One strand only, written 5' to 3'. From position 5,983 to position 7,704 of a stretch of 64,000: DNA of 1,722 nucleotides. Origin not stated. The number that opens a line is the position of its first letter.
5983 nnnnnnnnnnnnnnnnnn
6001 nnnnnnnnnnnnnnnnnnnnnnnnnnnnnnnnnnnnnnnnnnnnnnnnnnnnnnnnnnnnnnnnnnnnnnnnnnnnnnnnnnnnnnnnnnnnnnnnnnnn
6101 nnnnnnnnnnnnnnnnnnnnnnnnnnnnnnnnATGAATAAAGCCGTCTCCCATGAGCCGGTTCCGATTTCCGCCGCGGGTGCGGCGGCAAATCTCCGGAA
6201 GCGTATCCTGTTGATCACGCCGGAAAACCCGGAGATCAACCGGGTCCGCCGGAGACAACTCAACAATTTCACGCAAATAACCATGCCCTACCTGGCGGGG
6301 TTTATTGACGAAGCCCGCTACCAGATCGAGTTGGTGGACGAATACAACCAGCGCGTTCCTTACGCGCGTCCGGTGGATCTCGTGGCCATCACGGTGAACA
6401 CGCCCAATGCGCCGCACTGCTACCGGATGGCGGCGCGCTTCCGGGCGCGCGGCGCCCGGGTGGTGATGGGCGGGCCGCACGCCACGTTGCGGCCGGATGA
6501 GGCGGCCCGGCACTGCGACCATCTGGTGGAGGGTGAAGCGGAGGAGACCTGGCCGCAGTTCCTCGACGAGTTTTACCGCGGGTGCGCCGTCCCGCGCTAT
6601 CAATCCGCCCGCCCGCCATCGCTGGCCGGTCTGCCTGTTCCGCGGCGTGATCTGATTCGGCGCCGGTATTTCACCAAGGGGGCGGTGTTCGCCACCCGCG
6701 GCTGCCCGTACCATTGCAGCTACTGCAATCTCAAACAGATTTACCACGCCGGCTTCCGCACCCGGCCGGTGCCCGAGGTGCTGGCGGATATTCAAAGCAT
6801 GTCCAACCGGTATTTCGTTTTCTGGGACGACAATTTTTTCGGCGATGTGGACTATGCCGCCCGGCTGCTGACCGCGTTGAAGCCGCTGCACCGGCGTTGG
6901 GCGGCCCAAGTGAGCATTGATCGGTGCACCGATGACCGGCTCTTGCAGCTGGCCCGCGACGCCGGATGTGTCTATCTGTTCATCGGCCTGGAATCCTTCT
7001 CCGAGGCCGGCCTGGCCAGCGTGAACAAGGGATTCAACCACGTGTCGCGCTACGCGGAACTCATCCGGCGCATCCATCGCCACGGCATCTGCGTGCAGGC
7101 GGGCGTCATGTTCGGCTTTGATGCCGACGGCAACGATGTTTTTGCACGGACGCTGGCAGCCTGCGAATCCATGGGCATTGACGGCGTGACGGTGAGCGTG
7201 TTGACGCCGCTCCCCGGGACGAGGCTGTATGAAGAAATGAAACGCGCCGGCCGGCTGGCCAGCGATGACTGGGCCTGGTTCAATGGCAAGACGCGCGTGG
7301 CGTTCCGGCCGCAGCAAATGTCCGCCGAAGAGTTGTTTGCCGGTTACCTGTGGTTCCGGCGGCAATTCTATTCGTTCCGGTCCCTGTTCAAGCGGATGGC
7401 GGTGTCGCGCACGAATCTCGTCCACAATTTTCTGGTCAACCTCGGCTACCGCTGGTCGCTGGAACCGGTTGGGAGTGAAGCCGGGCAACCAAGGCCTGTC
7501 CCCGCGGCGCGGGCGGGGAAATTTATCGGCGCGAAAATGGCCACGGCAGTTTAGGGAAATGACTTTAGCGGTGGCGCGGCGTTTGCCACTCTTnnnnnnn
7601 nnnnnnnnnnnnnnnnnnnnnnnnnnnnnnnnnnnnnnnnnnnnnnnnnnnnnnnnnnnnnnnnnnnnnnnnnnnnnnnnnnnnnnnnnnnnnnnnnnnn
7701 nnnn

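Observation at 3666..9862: ispH translationally chained to two class-B radical SAM enzymes, a possible Ldi-like protein and membrane proteins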

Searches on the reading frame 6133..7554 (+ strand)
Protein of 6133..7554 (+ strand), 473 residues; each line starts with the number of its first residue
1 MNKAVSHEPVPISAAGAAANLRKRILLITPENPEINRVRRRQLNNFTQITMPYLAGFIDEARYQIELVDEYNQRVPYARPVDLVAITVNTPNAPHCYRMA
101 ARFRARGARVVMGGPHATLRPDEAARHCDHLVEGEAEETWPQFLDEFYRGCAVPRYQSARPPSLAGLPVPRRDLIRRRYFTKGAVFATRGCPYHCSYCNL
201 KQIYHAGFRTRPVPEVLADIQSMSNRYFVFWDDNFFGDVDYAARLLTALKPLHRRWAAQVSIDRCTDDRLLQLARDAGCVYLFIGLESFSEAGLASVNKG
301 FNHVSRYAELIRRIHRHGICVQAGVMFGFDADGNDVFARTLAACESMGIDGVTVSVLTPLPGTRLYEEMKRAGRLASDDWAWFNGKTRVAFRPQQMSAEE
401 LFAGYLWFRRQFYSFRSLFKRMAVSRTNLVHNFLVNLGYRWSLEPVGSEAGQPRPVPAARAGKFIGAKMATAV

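Call 9: search_protein_families(library=pfam, proteins=[window:6133-7554:+], max_evalue=0.01)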
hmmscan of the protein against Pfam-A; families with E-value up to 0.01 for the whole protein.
window:6133-7554:+ (473 aa): 3 families
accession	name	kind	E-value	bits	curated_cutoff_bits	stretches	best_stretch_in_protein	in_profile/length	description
PF04055.27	Radical_SAM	-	3.7e-14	53.7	29.5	1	187-328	3-150/166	Radical SAM superfamily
PF02310.24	B12-binding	-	5.5e-11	42.8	32.1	1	53-142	19-119/121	B12 binding domain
PF13282.11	DUF4070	-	1.5e-05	25.4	22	1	363-424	1-60/144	Domain of unknown function (DUF4070)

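Call 10: search_protein_families(library=ncbifam, proteins=[window:6133-7554:+], max_evalue=0.01)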
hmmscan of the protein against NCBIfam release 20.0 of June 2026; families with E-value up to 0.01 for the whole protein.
window:6133-7554:+ (473 aa): 27 families (the best 25 are shown)
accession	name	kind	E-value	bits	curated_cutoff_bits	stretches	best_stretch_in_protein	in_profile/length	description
TIGR03471.1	HpnJ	equivalog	4.9e-25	88.3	577.6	1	184-417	199-436/472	hopanoid biosynthesis associated radical SAM protein HpnJ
TIGR04013.1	B12_SAM_MJ_1487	hypoth_equivalog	1.9e-24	86.3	251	2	50-225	12-194/382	TIGR04013 family B12-binding domain/radical SAM domain-containing protein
TIGR02026.1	BchE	equivalog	1.1e-21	77.3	481.35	1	188-421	200-436/497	magnesium-protoporphyrin IX monomethyl ester anaerobic oxidative cyclase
TIGR04072.2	rSAM_ladder_B12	equivalog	1e-19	70.6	360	1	99-375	89-378/443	lipid biosynthesis B12-binding/radical SAM protein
TIGR04295.1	B12_rSAM_oligo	hypoth_equivalog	2.9e-19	69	400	1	185-384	203-395/422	TIGR04295 family B12-binding domain-containing radical SAM protein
TIGR04367.1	HpnR_B12_rSAM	equivalog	8.9e-17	60.8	650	1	63-405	44-405/490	hopanoid C-3 methylase HpnR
NF050148.1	rSAM_ApyD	equivalog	2.9e-16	59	750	1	185-380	202-402/645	RiPP biosynthesis radical SAM protein ApyD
TIGR04479.1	bcpD_PhpK_rSAM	subfamily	9.7e-15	53.9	600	1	187-341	246-403/504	PhpK family radical SAM P-methyltransferase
TIGR04014.1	B12_SAM_MJ_0865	equivalog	3.4e-14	52.5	360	1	265-370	255-359/434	methyl-coenzyme M reductase glutamine C-methyltransferase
NF033070.1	rSAM_AprD4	equivalog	3.6e-13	49.2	500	1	162-378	168-399/456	AprD4 family radical SAM diol-dehydratase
NF040546.1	rSAM_CUAEP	equivalog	1.2e-11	44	500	1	175-321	164-315/468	CUAEP/CCAEP-tail radical SAM (seleno)protein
NF038361.1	rSAM_Sden_1168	equivalog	1.5e-10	40.3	575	1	185-399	285-502/560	Sden_1168 family B12-binding radical SAM P-methyltransferase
NF040542.1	rSAM_RCCLKC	equivalog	4.7e-08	32.6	450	1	162-255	160-256/423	arsinothricin biosynthesis radical SAM protein ArsL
TIGR01212.1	TIGR01212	equivalog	1.5e-07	30.8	180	1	276-375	134-232/302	tRNA modification radical SAM protein MnmL/YtqA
NF045585.1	rSAM_slr0320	equivalog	1.8e-07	30.1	775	1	185-319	238-379/511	photosystem II high light acclimation radical SAM protein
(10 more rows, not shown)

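Call 35: search_solved_structures(query=window:6133-7551:+, max_evalue=0.001)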
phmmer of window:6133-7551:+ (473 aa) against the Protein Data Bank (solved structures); distinct sequences matched with E-value up to 0.001: 3.
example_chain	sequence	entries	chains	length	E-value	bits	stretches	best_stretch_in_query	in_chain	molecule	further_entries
9ccb_A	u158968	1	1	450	9.4e-12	47.4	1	104-377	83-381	Radical SAM core domain-containing protein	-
6fd2_B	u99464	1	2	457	2.2e-11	46.2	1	54-370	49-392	Putative apramycin biosynthetic oxidoreductase 4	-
9n1b_A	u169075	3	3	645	0.00058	21.7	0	178-365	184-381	Radical SAM protein | Radical SAM enzyme CysS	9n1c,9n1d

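Call 99: search_protein_families(library=padloc, proteins=[window:6133-7551:+], max_evalue=0.001)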
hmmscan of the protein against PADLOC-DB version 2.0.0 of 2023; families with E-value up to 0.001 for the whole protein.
window:6133-7551:+ (473 aa): 1 family
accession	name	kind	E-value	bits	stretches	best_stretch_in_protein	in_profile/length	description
PDLC04689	PDC-M51A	-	8e-10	36.1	1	65-374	55-379/420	-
